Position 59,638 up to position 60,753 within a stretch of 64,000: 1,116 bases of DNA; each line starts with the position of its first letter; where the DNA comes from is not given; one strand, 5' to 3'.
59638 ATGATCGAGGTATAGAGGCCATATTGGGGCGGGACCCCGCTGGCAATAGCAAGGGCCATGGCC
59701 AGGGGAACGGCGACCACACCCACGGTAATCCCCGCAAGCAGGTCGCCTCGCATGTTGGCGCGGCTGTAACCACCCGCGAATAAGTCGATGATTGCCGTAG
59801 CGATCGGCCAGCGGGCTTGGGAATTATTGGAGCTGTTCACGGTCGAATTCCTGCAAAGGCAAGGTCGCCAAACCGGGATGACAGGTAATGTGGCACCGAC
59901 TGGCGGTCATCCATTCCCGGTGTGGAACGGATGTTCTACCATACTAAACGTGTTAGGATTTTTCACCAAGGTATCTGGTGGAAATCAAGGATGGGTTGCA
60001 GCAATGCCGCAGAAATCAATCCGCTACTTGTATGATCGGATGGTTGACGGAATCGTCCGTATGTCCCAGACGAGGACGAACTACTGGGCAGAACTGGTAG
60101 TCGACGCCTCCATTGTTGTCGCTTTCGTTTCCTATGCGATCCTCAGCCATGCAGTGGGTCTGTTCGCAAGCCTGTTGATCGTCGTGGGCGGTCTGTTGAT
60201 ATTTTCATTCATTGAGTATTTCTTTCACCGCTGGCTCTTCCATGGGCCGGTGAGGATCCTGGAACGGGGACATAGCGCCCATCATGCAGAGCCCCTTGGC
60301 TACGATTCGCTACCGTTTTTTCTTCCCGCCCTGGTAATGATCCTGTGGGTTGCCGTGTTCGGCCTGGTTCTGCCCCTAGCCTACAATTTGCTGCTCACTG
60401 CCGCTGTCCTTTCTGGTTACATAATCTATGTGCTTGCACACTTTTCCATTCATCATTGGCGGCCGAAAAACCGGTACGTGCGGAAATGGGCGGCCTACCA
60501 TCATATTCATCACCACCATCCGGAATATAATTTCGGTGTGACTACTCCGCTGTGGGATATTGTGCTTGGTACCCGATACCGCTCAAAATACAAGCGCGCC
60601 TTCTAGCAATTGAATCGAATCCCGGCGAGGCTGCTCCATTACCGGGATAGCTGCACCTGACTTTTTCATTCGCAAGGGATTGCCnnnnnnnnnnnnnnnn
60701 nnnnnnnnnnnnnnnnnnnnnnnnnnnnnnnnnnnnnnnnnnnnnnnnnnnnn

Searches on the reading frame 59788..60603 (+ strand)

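Call 3: search_protein_families(library=pfam, proteins=[window:59788-60603:+], max_evalue=1)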
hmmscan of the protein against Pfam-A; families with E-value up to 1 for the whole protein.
window:59788-60603:+ (272 aa): 2 families
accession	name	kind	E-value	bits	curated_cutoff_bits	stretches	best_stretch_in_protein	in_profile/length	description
PF04116.19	FA_hydroxylase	-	1.5e-17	64.7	31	1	133-262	2-132/132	Fatty acid hydroxylase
PF09335.16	VTT_dom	-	0.00063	20.6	33.9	1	182-238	5-63/123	VTT domain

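Call 5: search_protein_families(library=ncbifam, proteins=[window:59788-60603:+], max_evalue=1)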
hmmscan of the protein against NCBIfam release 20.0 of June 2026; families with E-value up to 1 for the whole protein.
window:59788-60603:+ (272 aa): 1 family
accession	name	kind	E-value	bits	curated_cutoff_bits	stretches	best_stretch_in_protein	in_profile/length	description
NF047868.1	TrhA_N_extend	domain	0.0012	18.5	200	1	130-167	45-86/269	TrhA extension/companion domain-containing protein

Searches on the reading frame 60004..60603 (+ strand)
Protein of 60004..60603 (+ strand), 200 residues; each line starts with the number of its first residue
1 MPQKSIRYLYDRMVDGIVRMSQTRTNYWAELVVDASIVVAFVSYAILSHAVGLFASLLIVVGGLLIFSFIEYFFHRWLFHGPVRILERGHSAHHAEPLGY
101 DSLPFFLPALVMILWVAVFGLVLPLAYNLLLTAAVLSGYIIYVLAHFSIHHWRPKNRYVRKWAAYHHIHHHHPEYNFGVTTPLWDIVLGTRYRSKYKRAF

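Call 49: find_homologous_proteins(query=window:60004-60603:+, max_evalue=1e-10)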
Query window:60004-60603:+ (200 aa): 1326 proteins with E <= 1e-10 among 1979 candidates; the best 120 are listed.
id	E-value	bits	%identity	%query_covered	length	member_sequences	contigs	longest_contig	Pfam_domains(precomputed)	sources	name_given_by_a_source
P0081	5.6e-128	443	99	100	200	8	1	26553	PF04116.20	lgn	-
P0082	1.2e-105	370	79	100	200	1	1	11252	PF04116.20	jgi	jgi:sterol desaturase/sphingolipid hydroxylase (fatty acid hydroxylase superfamily)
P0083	8.6e-83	295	64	99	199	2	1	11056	PF04116.20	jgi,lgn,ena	-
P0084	2.1e-82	294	63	99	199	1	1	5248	PF04116.20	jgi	jgi:sterol desaturase/sphingolipid hydroxylase (fatty acid hydroxylase superfamily)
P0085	1.4e-78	282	59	99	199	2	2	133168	PF04116.20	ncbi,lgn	-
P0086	2.8e-65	238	54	99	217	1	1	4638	PF04116.20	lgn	-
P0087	1.9e-64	236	56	91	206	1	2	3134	PF04116.20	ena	-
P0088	3.3e-64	235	56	97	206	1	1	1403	PF04116.20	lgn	-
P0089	5.7e-64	234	58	93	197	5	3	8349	PF04116.20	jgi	jgi:sterol desaturase/sphingolipid hydroxylase (fatty acid hydroxylase superfamily)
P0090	6.2e-64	234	54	99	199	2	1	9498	PF04116.20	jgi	jgi:sterol desaturase/sphingolipid hydroxylase (fatty acid hydroxylase superfamily)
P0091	6.6e-64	234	54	99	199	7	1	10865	PF04116.20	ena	-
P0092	1.4e-63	233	55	96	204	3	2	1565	PF04116.20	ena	-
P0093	2.5e-63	232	53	99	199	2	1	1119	PF04116.20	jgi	jgi:sterol desaturase/sphingolipid hydroxylase (fatty acid hydroxylase superfamily)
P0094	2.7e-63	232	53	99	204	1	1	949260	PF04116.20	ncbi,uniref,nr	ncbi:sterol desaturase family protein [Rhodanobacter sp. T12-5]|uniref:sterol desaturase family prot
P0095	2.7e-63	232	53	100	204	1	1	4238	PF04116.20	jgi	-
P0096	5.1e-63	231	52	99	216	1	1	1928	PF04116.20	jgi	jgi:sterol desaturase/sphingolipid hydroxylase (fatty acid hydroxylase superfamily)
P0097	5.2e-63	231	53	99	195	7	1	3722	PF04116.20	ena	-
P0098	6.4e-63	231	53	99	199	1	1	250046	PF04116.20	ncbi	-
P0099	7.0e-63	230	52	100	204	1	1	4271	PF04116.20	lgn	-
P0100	7.8e-63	230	52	98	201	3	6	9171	PF04116.20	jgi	jgi:sterol desaturase/sphingolipid hydroxylase (fatty acid hydroxylase superfamily)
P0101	8.0e-63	230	53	99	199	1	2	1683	PF04116.20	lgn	-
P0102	8.8e-63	230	55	94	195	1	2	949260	PF04116.20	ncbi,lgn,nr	ncbi:fatty acid hydroxylase family protein [Rhodanobacter sp. T12-5]|nr:fatty acid hydroxylase famil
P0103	9.5e-63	230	55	94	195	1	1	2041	PF04116.20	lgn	-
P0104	9.8e-63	230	53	98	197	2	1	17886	PF04116.20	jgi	jgi:4-hydroxysphinganine ceramide fatty acyl 2-hydroxylase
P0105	1.2e-62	230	52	99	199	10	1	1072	PF04116.20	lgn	-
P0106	1.4e-62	229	53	99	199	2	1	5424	PF04116.20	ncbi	ncbi:MAG TPA: sterol desaturase family protein [Rhodanobacter sp.]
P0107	1.7e-62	229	54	96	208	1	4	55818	PF04116.20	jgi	jgi:sterol desaturase/sphingolipid hydroxylase (fatty acid hydroxylase superfamily)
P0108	1.9e-62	229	54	96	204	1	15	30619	PF04116.20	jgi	jgi:4-hydroxysphinganine ceramide fatty acyl 2-hydroxylase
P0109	2.1e-62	229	53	99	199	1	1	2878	PF04116.20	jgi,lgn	jgi:sterol desaturase/sphingolipid hydroxylase (fatty acid hydroxylase superfamily)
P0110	2.1e-62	229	54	96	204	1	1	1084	PF04116.20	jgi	jgi:4-hydroxysphinganine ceramide fatty acyl 2-hydroxylase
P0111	2.2e-62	229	53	99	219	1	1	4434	PF04116.20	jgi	jgi:sterol desaturase/sphingolipid hydroxylase (fatty acid hydroxylase superfamily)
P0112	2.2e-62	229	53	99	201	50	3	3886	PF04116.20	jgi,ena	jgi:4-hydroxysphinganine ceramide fatty acyl 2-hydroxylase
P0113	2.4e-62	229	54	96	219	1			PF04116.20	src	-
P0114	2.7e-62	229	51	100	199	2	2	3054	PF04116.20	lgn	-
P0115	2.8e-62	228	53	95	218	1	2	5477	PF04116.20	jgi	jgi:sterol desaturase/sphingolipid hydroxylase (fatty acid hydroxylase superfamily)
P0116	3.3e-62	228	54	93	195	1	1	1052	PF04116.20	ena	-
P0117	3.7e-62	228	53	99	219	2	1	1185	PF04116.20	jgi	jgi:sterol desaturase/sphingolipid hydroxylase (fatty acid hydroxylase superfamily)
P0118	3.7e-62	228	55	93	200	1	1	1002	PF04116.20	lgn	-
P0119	4.5e-62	228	56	91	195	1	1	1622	PF04116.20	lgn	-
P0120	4.5e-62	228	57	90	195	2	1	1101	PF04116.20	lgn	-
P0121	4.5e-62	228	54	94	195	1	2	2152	PF04116.20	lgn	-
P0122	4.6e-62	228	52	98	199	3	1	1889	PF04116.20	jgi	jgi:sterol desaturase/sphingolipid hydroxylase (fatty acid hydroxylase superfamily)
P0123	4.6e-62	228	52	100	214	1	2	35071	PF04116.20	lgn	-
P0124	4.8e-62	228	56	90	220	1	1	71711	PF04116.20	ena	-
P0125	5.0e-62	228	56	91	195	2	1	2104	PF04116.20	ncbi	-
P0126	6.2e-62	227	53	96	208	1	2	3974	PF04116.20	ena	-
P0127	6.2e-62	227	55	93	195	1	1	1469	PF04116.20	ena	-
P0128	6.4e-62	227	56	90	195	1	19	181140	PF04116.20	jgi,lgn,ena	-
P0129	6.4e-62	227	55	92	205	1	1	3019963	PF04116.20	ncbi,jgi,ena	jgi:sterol desaturase/sphingolipid hydroxylase (fatty acid hydroxylase superfamily)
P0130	6.5e-62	227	51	99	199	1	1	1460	PF04116.20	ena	-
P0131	6.9e-62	227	53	99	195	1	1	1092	PF04116.20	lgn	-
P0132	8.0e-62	227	52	99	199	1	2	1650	PF04116.20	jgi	jgi:sterol desaturase/sphingolipid hydroxylase (fatty acid hydroxylase superfamily)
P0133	8.0e-62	227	56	90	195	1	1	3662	PF04116.20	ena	-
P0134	9.0e-62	227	51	99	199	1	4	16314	PF04116.20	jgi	jgi:sterol desaturase/sphingolipid hydroxylase (fatty acid hydroxylase superfamily)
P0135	9.7e-62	227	52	99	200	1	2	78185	PF04116.20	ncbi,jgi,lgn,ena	-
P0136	1.1e-61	227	52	99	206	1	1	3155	PF04116.20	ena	-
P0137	1.1e-61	227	52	98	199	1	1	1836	PF04116.20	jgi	jgi:sterol desaturase/sphingolipid hydroxylase (fatty acid hydroxylase superfamily)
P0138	1.2e-61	226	52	99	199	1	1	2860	PF04116.20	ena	-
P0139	1.2e-61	226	52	99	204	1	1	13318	PF04116.20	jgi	jgi:sterol desaturase/sphingolipid hydroxylase (fatty acid hydroxylase superfamily)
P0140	1.3e-61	226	51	100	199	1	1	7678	PF04116.20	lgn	-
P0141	1.3e-61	226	52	98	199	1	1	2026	PF04116.20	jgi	jgi:sterol desaturase/sphingolipid hydroxylase (fatty acid hydroxylase superfamily)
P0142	1.3e-61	226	53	99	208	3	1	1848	PF04116.20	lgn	-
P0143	1.5e-61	226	51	99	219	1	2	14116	PF04116.20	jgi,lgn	jgi:sterol desaturase/sphingolipid hydroxylase (fatty acid hydroxylase superfamily)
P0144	1.5e-61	226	54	93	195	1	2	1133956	PF04116.20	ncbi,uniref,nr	ncbi:fatty acid hydroxylase family protein [Rhodanobacter glycinis]|uniref:Fatty acid hydroxylase fa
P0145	1.6e-61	226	56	90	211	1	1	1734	PF04116.20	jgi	jgi:4-hydroxysphinganine ceramide fatty acyl 2-hydroxylase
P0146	1.7e-61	226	52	98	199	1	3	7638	PF04116.20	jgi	jgi:sterol desaturase/sphingolipid hydroxylase (fatty acid hydroxylase superfamily)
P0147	1.7e-61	226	49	98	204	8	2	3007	PF04116.20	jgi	jgi:sterol desaturase/sphingolipid hydroxylase (fatty acid hydroxylase superfamily)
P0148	1.7e-61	226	54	96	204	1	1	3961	PF04116.20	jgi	jgi:4-hydroxysphinganine ceramide fatty acyl 2-hydroxylase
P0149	2.0e-61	226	51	94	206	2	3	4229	PF04116.20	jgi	jgi:sterol desaturase/sphingolipid hydroxylase (fatty acid hydroxylase superfamily)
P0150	2.0e-61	226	51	99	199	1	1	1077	PF04116.20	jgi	jgi:sterol desaturase/sphingolipid hydroxylase (fatty acid hydroxylase superfamily)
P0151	2.1e-61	226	52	98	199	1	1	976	PF04116.20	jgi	jgi:sterol desaturase/sphingolipid hydroxylase (fatty acid hydroxylase superfamily)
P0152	2.2e-61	226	52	98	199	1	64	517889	PF04116.20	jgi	jgi:sterol desaturase/sphingolipid hydroxylase (fatty acid hydroxylase superfamily)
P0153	2.2e-61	226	52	98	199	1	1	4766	PF04116.20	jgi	jgi:Sterol desaturase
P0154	2.3e-61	226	52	98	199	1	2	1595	PF04116.20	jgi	jgi:sterol desaturase/sphingolipid hydroxylase (fatty acid hydroxylase superfamily)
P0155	2.3e-61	225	53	93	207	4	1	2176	PF04116.20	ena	-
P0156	2.4e-61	225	52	99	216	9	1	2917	PF04116.20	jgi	-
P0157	2.5e-61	225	52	98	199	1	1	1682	PF04116.20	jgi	jgi:sterol desaturase/sphingolipid hydroxylase (fatty acid hydroxylase superfamily)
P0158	2.7e-61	225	51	98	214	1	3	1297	PF04116.20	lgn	-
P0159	2.8e-61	225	52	98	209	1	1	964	PF04116.20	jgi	jgi:4-hydroxysphinganine ceramide fatty acyl 2-hydroxylase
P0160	3.0e-61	225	50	96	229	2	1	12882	PF04116.20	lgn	-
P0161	3.1e-61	225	54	93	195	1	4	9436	PF04116.20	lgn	-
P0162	3.4e-61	225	54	96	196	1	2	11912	PF04116.20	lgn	-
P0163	3.6e-61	225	51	99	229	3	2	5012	PF04116.20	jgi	jgi:sterol desaturase/sphingolipid hydroxylase (fatty acid hydroxylase superfamily)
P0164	3.7e-61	225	56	90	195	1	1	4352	PF04116.20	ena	-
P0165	3.9e-61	225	52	98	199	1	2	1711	PF04116.20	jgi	jgi:sterol desaturase/sphingolipid hydroxylase (fatty acid hydroxylase superfamily)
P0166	4.1e-61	225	54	93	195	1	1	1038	PF04116.20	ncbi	-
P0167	4.2e-61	225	50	98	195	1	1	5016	PF04116.20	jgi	jgi:sterol desaturase/sphingolipid hydroxylase (fatty acid hydroxylase superfamily)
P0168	4.6e-61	225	53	99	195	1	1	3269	PF04116.20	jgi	-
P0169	5.2e-61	224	52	99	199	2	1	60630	PF04116.20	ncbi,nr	ncbi:MAG TPA: sterol desaturase family protein [Rhodanobacter sp.]|nr:sterol desaturase family prote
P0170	5.4e-61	224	52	99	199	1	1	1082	PF04116.20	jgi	jgi:sterol desaturase/sphingolipid hydroxylase (fatty acid hydroxylase superfamily)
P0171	5.4e-61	224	54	93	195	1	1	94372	PF04116.20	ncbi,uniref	ncbi:sterol desaturase family protein [Rhodanobacter terrae]|uniref:Sterol desaturase family protein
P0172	5.6e-61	224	53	96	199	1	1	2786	PF04116.20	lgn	-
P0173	5.9e-61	224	51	94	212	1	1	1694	PF04116.20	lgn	-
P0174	6.2e-61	224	52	99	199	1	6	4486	PF04116.20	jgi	jgi:sterol desaturase/sphingolipid hydroxylase (fatty acid hydroxylase superfamily)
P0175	6.4e-61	224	54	92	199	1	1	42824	PF04116.20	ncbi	-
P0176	6.6e-61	224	54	93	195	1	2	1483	PF04116.20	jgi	-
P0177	6.8e-61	224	51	100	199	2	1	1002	PF04116.20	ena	-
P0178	7.1e-61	224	53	99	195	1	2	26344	PF04116.20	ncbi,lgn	ncbi:MAG: sterol desaturase family protein [Rhodanobacter sp.]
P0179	7.4e-61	224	52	98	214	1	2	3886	PF04116.20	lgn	-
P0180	7.7e-61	224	52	99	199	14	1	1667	PF04116.20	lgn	-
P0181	7.9e-61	224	54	93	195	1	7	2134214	PF04116.20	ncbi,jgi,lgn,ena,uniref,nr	ncbi:MAG: sterol desaturase family protein [Pseudomonadota bacterium]|uniref:sterol desaturase famil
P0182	8.2e-61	224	51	99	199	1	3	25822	PF04116.20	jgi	-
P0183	8.8e-61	224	50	98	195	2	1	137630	PF04116.20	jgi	jgi:sterol desaturase/sphingolipid hydroxylase (fatty acid hydroxylase superfamily)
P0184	9.1e-61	224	54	96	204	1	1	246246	PF04116.20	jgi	jgi:4-hydroxysphinganine ceramide fatty acyl 2-hydroxylase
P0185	9.4e-61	223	54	93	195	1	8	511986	PF04116.20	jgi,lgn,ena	-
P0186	1.0e-60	223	52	96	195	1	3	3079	PF04116.20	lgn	-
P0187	1.2e-60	223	54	93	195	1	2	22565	PF04116.20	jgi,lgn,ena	-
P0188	1.3e-60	223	54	92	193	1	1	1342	PF04116.20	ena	-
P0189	1.4e-60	223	55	93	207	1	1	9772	PF04116.20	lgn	-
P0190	1.4e-60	223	54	93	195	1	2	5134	PF04116.20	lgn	-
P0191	1.5e-60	223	52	98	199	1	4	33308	PF04116.20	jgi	jgi:sterol desaturase/sphingolipid hydroxylase (fatty acid hydroxylase superfamily)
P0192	1.5e-60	223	51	98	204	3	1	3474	PF04116.20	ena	-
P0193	1.5e-60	223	54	93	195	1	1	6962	PF04116.20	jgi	jgi:Sterol desaturase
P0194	1.5e-60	223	54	93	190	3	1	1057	PF04116.20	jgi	jgi:sterol desaturase/sphingolipid hydroxylase (fatty acid hydroxylase superfamily)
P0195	1.6e-60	223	52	98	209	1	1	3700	PF04116.20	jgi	jgi:4-hydroxysphinganine ceramide fatty acyl 2-hydroxylase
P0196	1.6e-60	223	53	94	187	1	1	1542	PF04116.20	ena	-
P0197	1.6e-60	223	52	98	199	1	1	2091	PF04116.20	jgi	jgi:sterol desaturase/sphingolipid hydroxylase (fatty acid hydroxylase superfamily)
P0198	1.7e-60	223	52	99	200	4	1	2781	PF04116.20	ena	-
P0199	1.9e-60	223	53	93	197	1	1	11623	PF10710.15,PF04116.20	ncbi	-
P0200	1.9e-60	222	53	93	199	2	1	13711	PF04116.20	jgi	jgi:sterol desaturase/sphingolipid hydroxylase (fatty acid hydroxylase superfamily)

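Call 50: find_encoding_contigs(protein=P0083, flank=4000, max_places=3)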
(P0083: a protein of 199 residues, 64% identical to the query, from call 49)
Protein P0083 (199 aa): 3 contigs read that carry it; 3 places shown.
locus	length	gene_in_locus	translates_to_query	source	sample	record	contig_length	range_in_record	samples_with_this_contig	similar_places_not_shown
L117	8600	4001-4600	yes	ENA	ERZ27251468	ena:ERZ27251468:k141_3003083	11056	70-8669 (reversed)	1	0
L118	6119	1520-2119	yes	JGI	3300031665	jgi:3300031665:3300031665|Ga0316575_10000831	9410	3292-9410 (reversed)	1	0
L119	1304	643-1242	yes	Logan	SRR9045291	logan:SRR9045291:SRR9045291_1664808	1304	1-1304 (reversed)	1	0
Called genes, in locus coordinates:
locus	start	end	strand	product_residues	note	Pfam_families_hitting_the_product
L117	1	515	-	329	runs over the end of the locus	PF18306:LDcluster4, PF03641:Lysine_decarbox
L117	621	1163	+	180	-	PF05163:DinB, PF12867:DinB_2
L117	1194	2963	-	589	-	PF00916:Sulfate_transp, PF01740:STAS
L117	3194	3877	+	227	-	PF01902:Diphthami_syn_2_N, PF28410:Diphthami_syn_2_C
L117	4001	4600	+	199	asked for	PF04116:FA_hydroxylase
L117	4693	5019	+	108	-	-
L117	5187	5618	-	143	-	-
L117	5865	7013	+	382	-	PF00871:Acetate_kinase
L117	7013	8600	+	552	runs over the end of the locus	?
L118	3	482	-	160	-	?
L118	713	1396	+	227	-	PF01902:Diphthami_syn_2_N, PF28410:Diphthami_syn_2_C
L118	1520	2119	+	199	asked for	PF04116:FA_hydroxylase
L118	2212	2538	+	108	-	-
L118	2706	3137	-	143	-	-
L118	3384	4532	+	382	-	PF00871:Acetate_kinase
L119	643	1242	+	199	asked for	PF04116:FA_hydroxylase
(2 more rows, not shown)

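Call 51: find_encoding_contigs(protein=P0098, flank=4000, max_places=2)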
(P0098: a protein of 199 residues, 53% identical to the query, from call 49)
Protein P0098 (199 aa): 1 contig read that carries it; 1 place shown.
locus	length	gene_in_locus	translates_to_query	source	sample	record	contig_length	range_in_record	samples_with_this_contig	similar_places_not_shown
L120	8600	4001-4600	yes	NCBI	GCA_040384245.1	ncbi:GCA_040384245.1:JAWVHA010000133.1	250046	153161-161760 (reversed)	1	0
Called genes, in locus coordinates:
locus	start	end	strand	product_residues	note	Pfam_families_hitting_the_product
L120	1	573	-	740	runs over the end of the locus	-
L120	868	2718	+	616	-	PF17900:Peptidase_M1_N, PF01433:Peptidase_M1, PF09127:Leuk-A4-hydro_C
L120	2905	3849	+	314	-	PF00561:Abhydrolase_1, PF12146:Hydrolase_4, PF12697:Abhydrolase_6, PF12695:Abhydrolase_5 (faint)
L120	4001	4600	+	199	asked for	PF04116:FA_hydroxylase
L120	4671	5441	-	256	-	PF01863:YgjP-like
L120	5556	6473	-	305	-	PF04381:RdgC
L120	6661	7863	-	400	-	PF00155:Aminotran_1_2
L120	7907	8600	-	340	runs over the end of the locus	PF01171:ATP_bind_3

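Call 52: find_encoding_contigs(protein=P0094, flank=4000, max_places=2)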
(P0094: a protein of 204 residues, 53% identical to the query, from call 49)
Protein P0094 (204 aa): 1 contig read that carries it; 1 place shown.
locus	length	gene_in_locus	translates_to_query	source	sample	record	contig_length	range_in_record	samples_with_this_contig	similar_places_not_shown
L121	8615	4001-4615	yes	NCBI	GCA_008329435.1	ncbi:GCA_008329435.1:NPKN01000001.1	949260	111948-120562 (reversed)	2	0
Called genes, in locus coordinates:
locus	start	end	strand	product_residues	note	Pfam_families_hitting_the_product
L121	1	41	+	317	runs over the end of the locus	PF00561:Abhydrolase_1, PF12146:Hydrolase_4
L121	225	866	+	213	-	PF02798:GST_N, PF13417:GST_N_3, PF13409:GST_N_2, PF00043:GST_C, PF14497:GST_C_3 (weak), PF13410:GST_C_2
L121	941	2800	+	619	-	PF17900:Peptidase_M1_N, PF01433:Peptidase_M1, PF09127:Leuk-A4-hydro_C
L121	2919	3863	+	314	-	PF00561:Abhydrolase_1, PF12146:Hydrolase_4, PF12697:Abhydrolase_6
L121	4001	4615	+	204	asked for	PF04116:FA_hydroxylase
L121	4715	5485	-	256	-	PF01863:YgjP-like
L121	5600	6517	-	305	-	PF04381:RdgC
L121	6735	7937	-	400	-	PF00155:Aminotran_1_2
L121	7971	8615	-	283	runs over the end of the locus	PF01171:ATP_bind_3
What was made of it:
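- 60004..60606 (+): Neighbouring FA_hydroxylase (PF04116) gene, about 200 aa. It lies immediately upstream of the pair in every clade member whose contig includes upstream sequence. This is context and not demonstrably part of the system. Homologs at about 53% identity lack the pair (calls 51, 52).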

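Call 69: search_protein_families(library=padloc, proteins=[window:60004-60603:+], max_evalue=0.01)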
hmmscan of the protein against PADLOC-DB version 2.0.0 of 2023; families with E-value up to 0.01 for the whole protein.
window:60004-60603:+ (200 aa): 0 families
